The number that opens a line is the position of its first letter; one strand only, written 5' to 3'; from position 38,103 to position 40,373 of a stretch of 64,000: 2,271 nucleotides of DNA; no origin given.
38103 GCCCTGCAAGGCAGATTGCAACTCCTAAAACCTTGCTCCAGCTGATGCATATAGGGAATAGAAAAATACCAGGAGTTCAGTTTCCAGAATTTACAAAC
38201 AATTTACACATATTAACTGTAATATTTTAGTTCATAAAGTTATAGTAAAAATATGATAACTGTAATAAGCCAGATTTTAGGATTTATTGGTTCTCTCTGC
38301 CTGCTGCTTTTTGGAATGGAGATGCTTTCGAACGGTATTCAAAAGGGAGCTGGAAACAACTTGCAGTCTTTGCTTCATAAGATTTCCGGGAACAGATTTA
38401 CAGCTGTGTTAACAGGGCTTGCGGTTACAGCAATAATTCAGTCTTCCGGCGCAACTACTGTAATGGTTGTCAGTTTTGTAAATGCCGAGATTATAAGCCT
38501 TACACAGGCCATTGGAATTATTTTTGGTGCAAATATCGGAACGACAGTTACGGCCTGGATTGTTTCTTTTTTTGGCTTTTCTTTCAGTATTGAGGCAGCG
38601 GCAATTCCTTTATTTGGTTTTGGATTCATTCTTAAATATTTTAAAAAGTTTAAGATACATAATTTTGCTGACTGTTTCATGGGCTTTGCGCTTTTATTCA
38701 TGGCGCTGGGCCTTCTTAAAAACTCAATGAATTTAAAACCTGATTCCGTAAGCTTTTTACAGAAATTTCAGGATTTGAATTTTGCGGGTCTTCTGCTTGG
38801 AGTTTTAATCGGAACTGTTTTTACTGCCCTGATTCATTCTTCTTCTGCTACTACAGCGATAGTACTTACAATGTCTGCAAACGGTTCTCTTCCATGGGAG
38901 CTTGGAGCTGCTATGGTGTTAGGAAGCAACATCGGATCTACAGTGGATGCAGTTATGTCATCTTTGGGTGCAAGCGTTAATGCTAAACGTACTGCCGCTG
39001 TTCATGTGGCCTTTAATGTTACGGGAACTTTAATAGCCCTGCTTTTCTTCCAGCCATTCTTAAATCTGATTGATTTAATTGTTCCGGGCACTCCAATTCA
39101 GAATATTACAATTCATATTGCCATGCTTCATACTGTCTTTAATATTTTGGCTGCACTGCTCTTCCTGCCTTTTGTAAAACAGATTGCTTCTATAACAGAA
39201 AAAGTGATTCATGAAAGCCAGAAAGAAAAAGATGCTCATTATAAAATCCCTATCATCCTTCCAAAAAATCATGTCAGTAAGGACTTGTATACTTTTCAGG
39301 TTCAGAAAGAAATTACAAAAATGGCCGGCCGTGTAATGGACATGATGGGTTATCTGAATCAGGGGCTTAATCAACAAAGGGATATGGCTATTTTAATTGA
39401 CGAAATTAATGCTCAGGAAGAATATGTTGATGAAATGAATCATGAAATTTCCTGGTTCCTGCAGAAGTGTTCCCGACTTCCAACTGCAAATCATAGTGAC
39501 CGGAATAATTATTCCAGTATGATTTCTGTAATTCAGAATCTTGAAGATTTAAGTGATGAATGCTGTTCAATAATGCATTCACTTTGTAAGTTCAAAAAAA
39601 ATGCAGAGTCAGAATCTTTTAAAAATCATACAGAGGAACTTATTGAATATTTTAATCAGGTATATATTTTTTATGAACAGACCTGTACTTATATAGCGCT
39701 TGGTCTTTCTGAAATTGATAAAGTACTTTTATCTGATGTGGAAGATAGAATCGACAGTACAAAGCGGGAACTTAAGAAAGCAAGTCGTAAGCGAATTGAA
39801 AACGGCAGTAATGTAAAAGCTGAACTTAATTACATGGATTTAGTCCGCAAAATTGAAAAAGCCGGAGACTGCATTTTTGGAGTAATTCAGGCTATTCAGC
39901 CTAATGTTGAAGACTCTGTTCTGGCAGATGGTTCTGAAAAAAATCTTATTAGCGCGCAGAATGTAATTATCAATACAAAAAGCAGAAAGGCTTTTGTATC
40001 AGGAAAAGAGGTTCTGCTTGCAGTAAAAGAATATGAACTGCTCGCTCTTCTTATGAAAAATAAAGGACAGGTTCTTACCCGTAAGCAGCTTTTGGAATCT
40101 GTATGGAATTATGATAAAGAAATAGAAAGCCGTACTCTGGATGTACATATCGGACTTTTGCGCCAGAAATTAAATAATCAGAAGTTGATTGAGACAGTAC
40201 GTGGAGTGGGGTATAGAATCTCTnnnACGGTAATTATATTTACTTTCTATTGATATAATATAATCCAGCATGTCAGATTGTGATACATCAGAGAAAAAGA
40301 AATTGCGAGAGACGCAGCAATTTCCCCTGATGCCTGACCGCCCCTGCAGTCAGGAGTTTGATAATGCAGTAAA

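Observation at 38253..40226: Na/Pi-cotransporter-like membrane protein fused to PhoU-like and OmpR-type winged-helix DNA-binding domains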

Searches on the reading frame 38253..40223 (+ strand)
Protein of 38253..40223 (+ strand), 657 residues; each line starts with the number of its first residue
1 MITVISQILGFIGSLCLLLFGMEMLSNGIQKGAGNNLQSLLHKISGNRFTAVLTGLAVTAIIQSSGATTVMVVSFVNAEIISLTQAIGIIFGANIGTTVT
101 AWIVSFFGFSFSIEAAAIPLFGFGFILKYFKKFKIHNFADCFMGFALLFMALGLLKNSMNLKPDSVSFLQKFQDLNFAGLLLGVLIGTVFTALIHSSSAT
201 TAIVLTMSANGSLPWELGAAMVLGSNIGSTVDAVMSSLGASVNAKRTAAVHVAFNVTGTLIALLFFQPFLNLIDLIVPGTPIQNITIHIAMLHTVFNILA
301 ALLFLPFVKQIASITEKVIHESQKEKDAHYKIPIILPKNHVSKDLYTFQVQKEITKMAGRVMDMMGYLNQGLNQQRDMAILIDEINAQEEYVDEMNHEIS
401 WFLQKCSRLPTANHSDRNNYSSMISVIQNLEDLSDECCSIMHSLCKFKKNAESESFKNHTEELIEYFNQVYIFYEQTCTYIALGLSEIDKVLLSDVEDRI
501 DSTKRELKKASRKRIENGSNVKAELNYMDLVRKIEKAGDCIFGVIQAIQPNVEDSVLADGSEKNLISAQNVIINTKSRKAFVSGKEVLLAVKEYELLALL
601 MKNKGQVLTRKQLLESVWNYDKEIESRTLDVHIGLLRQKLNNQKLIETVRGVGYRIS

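Call 3: search_protein_families(library=pfam, proteins=[window:38253-40223:+], max_evalue=1)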
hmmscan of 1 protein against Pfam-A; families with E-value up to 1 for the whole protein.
window:38253-40223:+ (657 aa): 5 families
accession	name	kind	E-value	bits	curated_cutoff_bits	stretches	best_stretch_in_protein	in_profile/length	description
PF02690.20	Na_Pi_cotrans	-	3.9e-55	186.1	29.1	2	17-156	1-136/137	Na+/Pi-cotransporter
PF00486.34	Trans_reg_C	-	1.8e-26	92.5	26.2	1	584-656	1-77/77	Transcriptional regulatory protein, C terminal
PF01895.24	PhoU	-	6.5e-07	30.1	23.5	1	354-441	1-86/89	PhoU domain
PF01865.21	PhoU_div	-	3.3e-05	23.8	24.4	1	350-540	13-200/214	Protein of unknown function DUF47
PF03013.19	Pyr_excise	-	0.22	12.4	23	1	434-471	24-65/81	Pyrimidine dimer DNA glycosylase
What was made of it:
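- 38274..39212 (+): Membrane domain, residues 8-320: Na/Pi cotransporter II-related, with the duplicated Na_Pi_cotrans repeat. PF02690 matches in two stretches (call 3).
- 39279..39893 (+): Cytoplasmic PhoU-like domain, residues 343-547: six long helices. The acidic motifs EEYVDEM, LEDLSDE and IEKAGD are conserved. PF01895 and PF01865 matches (call 3).
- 39945..40220 (+): OmpR/PhoB-type winged-helix DNA-binding domain, residues 565-656. Recognition helix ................; wing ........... PF00486, E 1.8e-26 (call 3).
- On PhoU domain (PF01895): PF01895 scores 30.1 bits (cut-off 23.5); PF01865 scores 23.8, just under its cut-off of 24.4 (call 3).
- On OmpR/PhoB-family winged-helix output domain (PF00486): 92.5 bits (cut-off 26.2) over profile positions 1-77 (call 3).
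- On PhoB proper (TIGR02154 equivalog) / two-component response regulator: There is no Response_reg match (call 3).
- Checked: Pfam (call 3):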

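Call 4: search_protein_families(library=ncbifam, proteins=[window:38253-40223:+], max_evalue=1)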
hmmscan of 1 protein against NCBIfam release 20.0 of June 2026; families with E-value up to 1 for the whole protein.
window:38253-40223:+ (657 aa): 43 families (the best 25 are shown)
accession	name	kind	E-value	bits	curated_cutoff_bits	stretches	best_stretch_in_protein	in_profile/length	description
TIGR00704.1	NaPi_cotrn_rel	hypoth_equivalog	5.4e-80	269.3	210.1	1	8-320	4-306/308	Na/Pi-cotransporter II-related protein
NF037997.1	Na_Pi_symport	subfamily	8.2e-55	186.3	50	1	14-313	4-292/294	Na/Pi symporter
TIGR02154.1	PhoB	equivalog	1.6e-23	83.2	296.2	1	561-657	127-226/226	phosphate regulon transcriptional regulator PhoB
NF053854.1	RespRegPhoBBctds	equivalog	6.4e-21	74.7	270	1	559-656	126-224/225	two-component system response regulator PhoB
NF045914.1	RespRegNblR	equivalog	3.5e-20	72.6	300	1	562-655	128-224/228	response regulator transcription factor NblR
NF041733.1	resp_reg_CseB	equivalog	8.5e-19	67.8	350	1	558-656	129-226/228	two-component system response regulator CseB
NF045944.1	ResRegRpaBCyano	equivalog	9.3e-19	67.7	330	1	557-655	122-226/229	response regulator transcription factor RpaB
NF040689.1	MtrAB_MtrA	equivalog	1.4e-18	67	300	1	561-656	119-218/219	MtrAB system response regulator MtrA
NF007663.1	PRK10336.1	equivalog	2.7e-17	63.3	345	1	558-656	119-216/219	quorum sensing response regulator transcription factor QseB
NF007928.2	PRK10643.1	equivalog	5.4e-17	62.2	330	1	560-655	121-215/216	two-component system response regulator PmrA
NF040534.1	resp_reg_YycF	equivalog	2.4e-16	59.7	340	1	529-656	96-227/231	response regulator YycF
TIGR01387.1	cztR_silR_copR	subfamily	3.2e-16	59.6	279.2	1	562-655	121-217/218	heavy metal response regulator transcription factor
NF033117.2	vanR_ACDEGLN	exception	4e-16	59.3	350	1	561-656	126-225/226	VanR-ABDEGLN family response regulator transcription factor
NF041209.1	resp_regPieR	equivalog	6.3e-16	58.7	450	1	558-656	126-227/231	two component system response regulator PieR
NF000402.1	vanR-B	exception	3.9e-15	55.9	480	1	579-656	140-216/219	vancomycin resistance response regulator transcription factor VanR-B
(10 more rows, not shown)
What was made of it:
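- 38274..39212 (+): TIGR00704 covers residues 8-320 at 269 bits (call 4).
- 39945..40220 (+): Best NCBIfam match is PhoB (call 4).
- On Na/Pi cotransporter II-related (PF02690 / TIGR00704; NptA/YjbB type): TIGR00704 scores 269 bits (cut-off 210) (calls 3, 4).
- Checked: NCBIfam (call 4): TIGR00704 'Na/Pi-cotransporter II-related' scores 269 bits against a cut-off of 210.
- The best curated family for the C-terminus is PhoB (call 4).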

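Call 7: find_homologous_proteins(query=window:38253-40223:+, max_evalue=0.00001)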
Query window:38253-40223:+ (657 aa): 7764 proteins with E <= 0.00001 among 8000 candidates; the best 120 are listed.
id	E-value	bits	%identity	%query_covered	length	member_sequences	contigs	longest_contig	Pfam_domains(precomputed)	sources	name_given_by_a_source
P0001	0.0e+0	1432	100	100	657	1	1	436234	PF01895.25,PF00486.35,PF02690.21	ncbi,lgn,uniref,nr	ncbi:phosphate:Na+ symporter [Treponema rectale]|uniref:Phosphate:Na+ symporter n=1 Tax=Treponema re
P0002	0.0e+0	1335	92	100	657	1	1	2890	PF01865.22,PF01895.25,PF00486.35,PF02690.21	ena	-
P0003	0.0e+0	1334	92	100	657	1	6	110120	PF01865.22,PF01895.25,PF00486.35,PF02690.21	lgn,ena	-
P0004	0.0e+0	1329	92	100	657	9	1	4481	PF01865.22,PF01895.25,PF00486.35,PF02690.21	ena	-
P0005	0.0e+0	1328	92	100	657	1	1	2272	PF01865.22,PF01895.25,PF00486.35,PF02690.21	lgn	-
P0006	0.0e+0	1326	92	100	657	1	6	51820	PF01865.22,PF01895.25,PF00486.35,PF02690.21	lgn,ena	-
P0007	0.0e+0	1321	91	100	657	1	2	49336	PF01865.22,PF01895.25,PF00486.35,PF02690.21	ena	-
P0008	0.0e+0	1319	92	100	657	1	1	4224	PF01895.25,PF00486.35,PF02690.21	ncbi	-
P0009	0.0e+0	1317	91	100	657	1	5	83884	PF01865.22,PF01895.25,PF00486.35,PF02690.21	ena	-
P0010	0.0e+0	1315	91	100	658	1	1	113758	PF01895.25,PF00486.35,PF02690.21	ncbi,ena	-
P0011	0.0e+0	1267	91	96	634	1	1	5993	PF01895.25,PF00486.35,PF02690.21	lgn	-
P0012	0.0e+0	1262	91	96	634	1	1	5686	PF01895.25,PF00486.35,PF02690.21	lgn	-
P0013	0.0e+0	1261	87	100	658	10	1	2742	PF01895.25,PF00486.35,PF02690.21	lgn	-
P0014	0.0e+0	1249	87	100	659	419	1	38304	PF01865.22,PF01895.25,PF00486.35,PF02690.21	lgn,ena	-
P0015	0.0e+0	1218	85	100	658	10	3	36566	PF01865.22,PF01895.25,PF00486.35,PF02690.21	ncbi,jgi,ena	jgi:phosphate:Na+ symporter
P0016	0.0e+0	1212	84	100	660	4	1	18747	PF01865.22,PF01895.25,PF00486.35,PF02690.21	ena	-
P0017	0.0e+0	1202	82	100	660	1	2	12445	PF01865.22,PF01895.25,PF00486.35,PF02690.21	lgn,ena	-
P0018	0.0e+0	1196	82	100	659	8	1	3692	PF01865.22,PF01895.25,PF00486.35,PF02690.21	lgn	-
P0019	0.0e+0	1182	80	100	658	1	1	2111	PF01895.25,PF00486.35,PF02690.21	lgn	-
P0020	0.0e+0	1182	81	100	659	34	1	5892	PF01865.22,PF01895.25,PF00486.35,PF02690.21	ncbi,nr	ncbi:MAG: Na/Pi symporter [Treponema sp.]|nr:Na/Pi symporter [Treponema sp.]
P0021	0.0e+0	1182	81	100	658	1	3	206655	PF01895.25,PF00486.35,PF02690.21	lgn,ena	-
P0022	0.0e+0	1181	80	100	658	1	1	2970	PF01895.25,PF00486.35,PF02690.21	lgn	-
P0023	0.0e+0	1179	80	100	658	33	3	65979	PF01895.25,PF00486.35,PF02690.21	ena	-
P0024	0.0e+0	1176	80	100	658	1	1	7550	PF01895.25,PF00486.35,PF02690.21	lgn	-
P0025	0.0e+0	1173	81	100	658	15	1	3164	PF01895.25,PF00486.35,PF02690.21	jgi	jgi:phosphate:Na+ symporter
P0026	0.0e+0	1169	80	100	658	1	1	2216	PF01895.25,PF00486.35,PF02690.21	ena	-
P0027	0.0e+0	1158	82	96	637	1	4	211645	PF01865.22,PF01895.25,PF00486.35,PF02690.21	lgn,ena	-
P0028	0.0e+0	1157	79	100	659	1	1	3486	PF01895.25,PF00486.35,PF02690.21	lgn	-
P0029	0.0e+0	1152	79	100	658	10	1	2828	PF01895.25,PF00486.35,PF02690.21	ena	-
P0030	0.0e+0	1148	78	100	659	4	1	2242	PF01895.25,PF00486.35,PF02690.21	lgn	-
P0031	0.0e+0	1145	78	100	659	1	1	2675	PF01895.25,PF00486.35,PF02690.21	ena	-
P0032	0.0e+0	1143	78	100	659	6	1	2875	PF01895.25,PF00486.35,PF02690.21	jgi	-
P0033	0.0e+0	1135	78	100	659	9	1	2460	PF01895.25,PF00486.35,PF02690.21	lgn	-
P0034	0.0e+0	1132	80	96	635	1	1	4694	PF01895.25,PF00486.35,PF02690.21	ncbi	-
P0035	0.0e+0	1130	80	96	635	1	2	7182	PF01895.25,PF00486.35,PF02690.21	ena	-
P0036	0.0e+0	1118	77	100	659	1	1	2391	PF01895.25,PF00486.35,PF02690.21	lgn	-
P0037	0.0e+0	1117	77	100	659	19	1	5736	PF01895.25,PF00486.35,PF02690.21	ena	-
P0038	0.0e+0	1116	77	100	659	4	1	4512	PF01895.25,PF00486.35,PF02690.21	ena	-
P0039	0.0e+0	1112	78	100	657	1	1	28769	PF01895.25,PF00486.35,PF02690.21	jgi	-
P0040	0.0e+0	1106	78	96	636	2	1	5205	PF01865.22,PF01895.25,PF00486.35,PF02690.21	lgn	-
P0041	0.0e+0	1100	76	100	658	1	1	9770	PF00486.35,PF02690.21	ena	-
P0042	0.0e+0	1097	76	99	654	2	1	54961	PF01895.25,PF00486.35,PF02690.21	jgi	-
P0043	0.0e+0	1095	76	100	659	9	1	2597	PF01895.25,PF00486.35,PF02690.21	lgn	-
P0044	0.0e+0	1095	76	100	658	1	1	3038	PF01895.25,PF00486.35,PF02690.21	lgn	-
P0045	0.0e+0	1093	75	100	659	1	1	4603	PF01895.25,PF00486.35,PF02690.21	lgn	-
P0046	0.0e+0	1088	89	85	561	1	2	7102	PF01895.25,PF02690.21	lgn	-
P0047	0.0e+0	1081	74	100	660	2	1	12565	PF01895.25,PF00486.35,PF02690.21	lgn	-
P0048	0.0e+0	1077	80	92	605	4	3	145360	PF01895.25,PF00486.35,PF02690.21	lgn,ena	-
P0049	0.0e+0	1061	74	96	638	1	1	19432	PF01895.25,PF00486.35,PF02690.21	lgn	-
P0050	0.0e+0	1052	72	100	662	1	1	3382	PF01895.25,PF00486.35,PF02690.21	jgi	-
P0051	0.0e+0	1028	71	100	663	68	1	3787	PF01895.25,PF00486.35,PF02690.21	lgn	-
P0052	0.0e+0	1014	70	100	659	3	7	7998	PF00486.35,PF02690.21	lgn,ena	-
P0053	8.5e-298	1007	78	87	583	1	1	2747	PF01895.25,PF00486.35,PF02690.21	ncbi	-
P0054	1.9e-297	1006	69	100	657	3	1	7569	PF01895.25,PF00486.35,PF02690.21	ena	-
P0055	3.1e-297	1005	70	100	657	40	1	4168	PF01895.25,PF00486.35,PF02690.21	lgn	-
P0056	7.3e-295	997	69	100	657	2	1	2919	PF00486.35,PF02690.21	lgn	-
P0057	1.1e-293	994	91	76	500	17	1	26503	PF01865.22,PF01895.25,PF00486.35,PF02690.21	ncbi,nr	ncbi:MAG: Na/Pi symporter, partial [Treponema sp.]|nr:Na/Pi symporter [Treponema sp.]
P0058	1.9e-293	993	68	99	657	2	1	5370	PF01895.25,PF00486.35,PF02690.21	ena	-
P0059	1.6e-283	960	67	100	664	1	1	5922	PF01895.25,PF00486.35,PF02690.21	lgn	-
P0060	3.5e-283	959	67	100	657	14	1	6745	PF01865.22,PF01895.25,PF00486.35,PF02690.21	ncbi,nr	ncbi:MAG: Na/Pi symporter [Spirochaetaceae bacterium]|nr:Na/Pi symporter [Spirochaetaceae bacterium]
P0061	8.4e-282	954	66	100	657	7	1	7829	PF01895.25,PF00486.35,PF02690.21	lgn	-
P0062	1.1e-279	947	66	100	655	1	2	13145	PF01895.25,PF00486.35,PF02690.21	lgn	-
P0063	4.5e-275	932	65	100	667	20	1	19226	PF01895.25,PF00486.35,PF02690.21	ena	-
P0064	7.5e-262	888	61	100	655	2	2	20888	PF01895.25,PF00486.35,PF02690.21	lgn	-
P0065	6.4e-253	859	71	84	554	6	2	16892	PF01895.25,PF02690.21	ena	-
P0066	1.3e-245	835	69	83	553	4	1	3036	PF01895.25,PF02690.21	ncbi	-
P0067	3.0e-245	834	69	83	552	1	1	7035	PF01895.25,PF02690.21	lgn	-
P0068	4.4e-245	833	69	84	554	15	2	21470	PF02690.21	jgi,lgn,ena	-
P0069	2.8e-244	830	69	83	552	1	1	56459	PF01895.25,PF02690.21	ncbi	-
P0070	4.0e-244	830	68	83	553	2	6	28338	PF01895.25,PF02690.21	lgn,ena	-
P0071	5.8e-244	829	68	83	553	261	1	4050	PF01895.25,PF02690.21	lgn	-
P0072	1.4e-243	828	57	79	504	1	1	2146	PF01895.25,PF00486.35,PF02690.21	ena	-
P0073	2.0e-243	828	69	83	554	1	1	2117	PF01895.25,PF02690.21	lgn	-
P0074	4.5e-242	823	67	83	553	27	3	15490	PF01895.25,PF02690.21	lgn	-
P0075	1.7e-241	821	67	83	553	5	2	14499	PF01895.25,PF02690.21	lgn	-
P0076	3.0e-236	804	66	83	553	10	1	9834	PF01895.25,PF02690.21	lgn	-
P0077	1.9e-235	801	67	83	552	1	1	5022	PF02690.21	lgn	-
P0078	2.2e-235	801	67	83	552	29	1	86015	PF02690.21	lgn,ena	-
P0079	2.5e-235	801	67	83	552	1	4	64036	PF02690.21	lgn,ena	-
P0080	2.7e-235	801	66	83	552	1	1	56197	PF02690.21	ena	-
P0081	2.9e-235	801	66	83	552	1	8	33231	PF02690.21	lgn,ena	-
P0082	3.2e-235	800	66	83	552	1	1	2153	PF02690.21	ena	-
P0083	3.7e-235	800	66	83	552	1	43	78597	PF02690.21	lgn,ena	-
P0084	3.8e-235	800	66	83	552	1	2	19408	PF02690.21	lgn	-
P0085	3.8e-235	800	66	83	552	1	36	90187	PF02690.21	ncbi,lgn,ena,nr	ncbi:MAG: Na/Pi cotransporter family protein [Spirochaetia bacterium]|nr:Na/Pi cotransporter family 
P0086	3.8e-235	800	66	83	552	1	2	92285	PF02690.21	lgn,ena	-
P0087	4.0e-235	800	66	83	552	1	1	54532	PF02690.21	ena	-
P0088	4.4e-235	800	67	83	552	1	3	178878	PF02690.21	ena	-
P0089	4.5e-235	800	66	83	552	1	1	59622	PF02690.21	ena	-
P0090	4.8e-235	800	66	83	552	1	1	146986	PF02690.21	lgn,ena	-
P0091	4.8e-235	800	66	83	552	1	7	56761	PF02690.21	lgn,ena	-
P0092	5.0e-235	800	66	83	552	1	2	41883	PF02690.21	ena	-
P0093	5.0e-235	800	66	83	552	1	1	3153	PF02690.21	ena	-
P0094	5.4e-235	800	66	83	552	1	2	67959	PF02690.21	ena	-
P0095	6.9e-235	799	66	83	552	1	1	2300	PF02690.21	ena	-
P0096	6.9e-235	799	66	83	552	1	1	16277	PF02690.21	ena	-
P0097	7.1e-235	799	66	83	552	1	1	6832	PF02690.21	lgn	-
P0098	7.1e-235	799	66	83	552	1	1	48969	PF02690.21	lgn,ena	-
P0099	7.9e-235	799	66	83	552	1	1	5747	PF02690.21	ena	-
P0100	8.3e-235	799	66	83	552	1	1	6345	PF02690.21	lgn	-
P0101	9.2e-235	799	66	83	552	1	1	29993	PF02690.21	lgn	-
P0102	9.6e-235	799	67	83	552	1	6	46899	PF02690.21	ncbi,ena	-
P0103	9.6e-235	799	66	83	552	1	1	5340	PF02690.21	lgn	-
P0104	9.7e-235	799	66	83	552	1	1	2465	PF02690.21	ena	-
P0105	1.0e-234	799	66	83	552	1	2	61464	PF02690.21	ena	-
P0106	1.1e-234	799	66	83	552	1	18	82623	PF02690.21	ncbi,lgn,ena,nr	nr:Na/Pi cotransporter family protein [uncultured Treponema sp.]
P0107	1.1e-234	799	66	83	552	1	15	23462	PF02690.21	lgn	-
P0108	1.2e-234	799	66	83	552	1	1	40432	PF02690.21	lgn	-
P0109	1.2e-234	799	66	83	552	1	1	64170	PF02690.21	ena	-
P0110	1.3e-234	798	66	83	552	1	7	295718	PF02690.21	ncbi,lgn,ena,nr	ncbi:MAG: Na/Pi cotransporter family protein [Treponema sp.]|nr:Na/Pi cotransporter family protein [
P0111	1.3e-234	798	66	83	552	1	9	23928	PF02690.21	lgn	-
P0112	1.4e-234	798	66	83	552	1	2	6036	PF02690.21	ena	-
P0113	1.4e-234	798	66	83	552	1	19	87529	PF02690.21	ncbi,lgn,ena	-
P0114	1.4e-234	798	66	83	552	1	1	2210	PF02690.21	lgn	-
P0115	1.5e-234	798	66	83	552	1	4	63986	PF02690.21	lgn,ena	-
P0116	1.6e-234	798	66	83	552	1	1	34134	PF02690.21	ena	-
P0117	1.7e-234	798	66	83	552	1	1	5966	PF02690.21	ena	-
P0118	1.8e-234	798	68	80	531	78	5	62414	PF01895.25,PF02690.21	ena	-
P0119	1.9e-234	798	66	83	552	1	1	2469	PF02690.21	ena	-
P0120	2.1e-234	798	66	83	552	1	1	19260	PF02690.21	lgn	-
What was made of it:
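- Checked: The identical protein is on record for Treponema rectale, and more than 60 clusters at 61-92% identity, of about 655-667 aa, carry all three domains in independent assemblies (call 7).
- More than 60 independent clusters have the same uninterrupted ORF of about 657 aa (call 7).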

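Call 11: find_encoding_contigs(protein=P0010, flank=6000, max_places=2)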
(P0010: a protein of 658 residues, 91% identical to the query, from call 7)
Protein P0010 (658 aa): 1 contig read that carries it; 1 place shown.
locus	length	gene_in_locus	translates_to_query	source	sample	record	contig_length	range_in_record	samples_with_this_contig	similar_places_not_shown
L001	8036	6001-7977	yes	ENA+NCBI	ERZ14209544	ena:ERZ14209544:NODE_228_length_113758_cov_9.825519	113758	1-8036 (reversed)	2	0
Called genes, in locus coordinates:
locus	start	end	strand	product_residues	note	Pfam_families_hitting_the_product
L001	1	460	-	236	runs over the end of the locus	PF04237:YjbR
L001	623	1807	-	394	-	PF00202:Aminotran_3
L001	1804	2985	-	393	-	PF00155:Aminotran_1_2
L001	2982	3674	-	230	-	PF13500:AAA_26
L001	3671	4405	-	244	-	PF03744:BioW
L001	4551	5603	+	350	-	PF04055:Radical_SAM, PF06968:BATS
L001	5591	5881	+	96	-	PF01661:Macro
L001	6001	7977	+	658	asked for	PF02690:Na_Pi_cotrans, PF01895:PhoU (weak), PF00486:Trans_reg_C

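Call 12: find_encoding_contigs(protein=P0021, flank=6000, max_places=2)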
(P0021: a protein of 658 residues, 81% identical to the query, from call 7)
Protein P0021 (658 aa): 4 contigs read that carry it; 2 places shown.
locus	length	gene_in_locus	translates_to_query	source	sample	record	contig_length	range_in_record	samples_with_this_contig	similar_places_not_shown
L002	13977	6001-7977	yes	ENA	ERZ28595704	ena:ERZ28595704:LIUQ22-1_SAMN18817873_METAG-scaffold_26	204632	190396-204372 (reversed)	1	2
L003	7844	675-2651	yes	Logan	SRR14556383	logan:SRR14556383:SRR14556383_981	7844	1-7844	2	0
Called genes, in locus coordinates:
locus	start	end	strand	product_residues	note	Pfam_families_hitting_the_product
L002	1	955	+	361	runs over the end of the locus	-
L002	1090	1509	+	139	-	PF00583:Acetyltransf_1, PF13527:Acetyltransf_9 (weak), PF13673:Acetyltransf_10, PF13508:Acetyltransf_7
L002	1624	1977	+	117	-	PF05973:Gp49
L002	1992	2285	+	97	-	PF13744:HTH_37 (faint), PF01381:HTH_3, PF12844:HTH_19, PF13560:HTH_31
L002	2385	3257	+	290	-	-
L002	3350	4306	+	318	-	PF13271:DUF4062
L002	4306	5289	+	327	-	PF13271:DUF4062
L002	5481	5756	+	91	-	-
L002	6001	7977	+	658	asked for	PF02690:Na_Pi_cotrans, PF01895:PhoU (weak), PF00486:Trans_reg_C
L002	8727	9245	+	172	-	PF13302:Acetyltransf_3, PF00583:Acetyltransf_1, PF13508:Acetyltransf_7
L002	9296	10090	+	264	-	-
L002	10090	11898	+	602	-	PF25302:NADase_transloc (weak)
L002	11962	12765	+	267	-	-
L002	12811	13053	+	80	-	-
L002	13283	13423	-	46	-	PF01558:POR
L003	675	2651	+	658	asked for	PF02690:Na_Pi_cotrans, PF01895:PhoU (weak), PF00486:Trans_reg_C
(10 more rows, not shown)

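Call 13: find_encoding_contigs(protein=P0064, flank=6000, max_places=2)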
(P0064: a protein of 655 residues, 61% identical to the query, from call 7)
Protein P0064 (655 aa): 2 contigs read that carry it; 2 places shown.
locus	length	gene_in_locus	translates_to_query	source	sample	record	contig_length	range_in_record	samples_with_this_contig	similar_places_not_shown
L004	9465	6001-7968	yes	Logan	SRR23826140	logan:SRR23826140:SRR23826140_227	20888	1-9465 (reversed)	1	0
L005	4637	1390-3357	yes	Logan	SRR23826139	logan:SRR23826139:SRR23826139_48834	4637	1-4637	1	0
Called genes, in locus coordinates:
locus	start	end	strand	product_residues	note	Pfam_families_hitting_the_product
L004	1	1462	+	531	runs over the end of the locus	-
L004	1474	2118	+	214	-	PF02463:SMC_N (weak), PF00005:ABC_tran, PF13304:AAA_21 (faint)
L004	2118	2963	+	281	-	PF00950:ABC-3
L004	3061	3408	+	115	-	-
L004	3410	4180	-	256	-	PF01643:Acyl-ACP_TE, PF20791:Acyl-ACP_TE_C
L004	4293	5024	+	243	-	PF20599:DUF6796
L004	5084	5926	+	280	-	PF12541:DUF3737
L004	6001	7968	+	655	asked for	PF02690:Na_Pi_cotrans, PF01895:PhoU (faint), PF00486:Trans_reg_C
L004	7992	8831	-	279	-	PF00753:Lactamase_B, PF12706:Lactamase_B_2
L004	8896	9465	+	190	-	?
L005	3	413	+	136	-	?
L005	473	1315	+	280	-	PF12541:DUF3737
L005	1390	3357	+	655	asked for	PF02690:Na_Pi_cotrans, PF01895:PhoU (faint), PF00486:Trans_reg_C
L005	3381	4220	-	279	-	PF00753:Lactamase_B, PF12706:Lactamase_B_2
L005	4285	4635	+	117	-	?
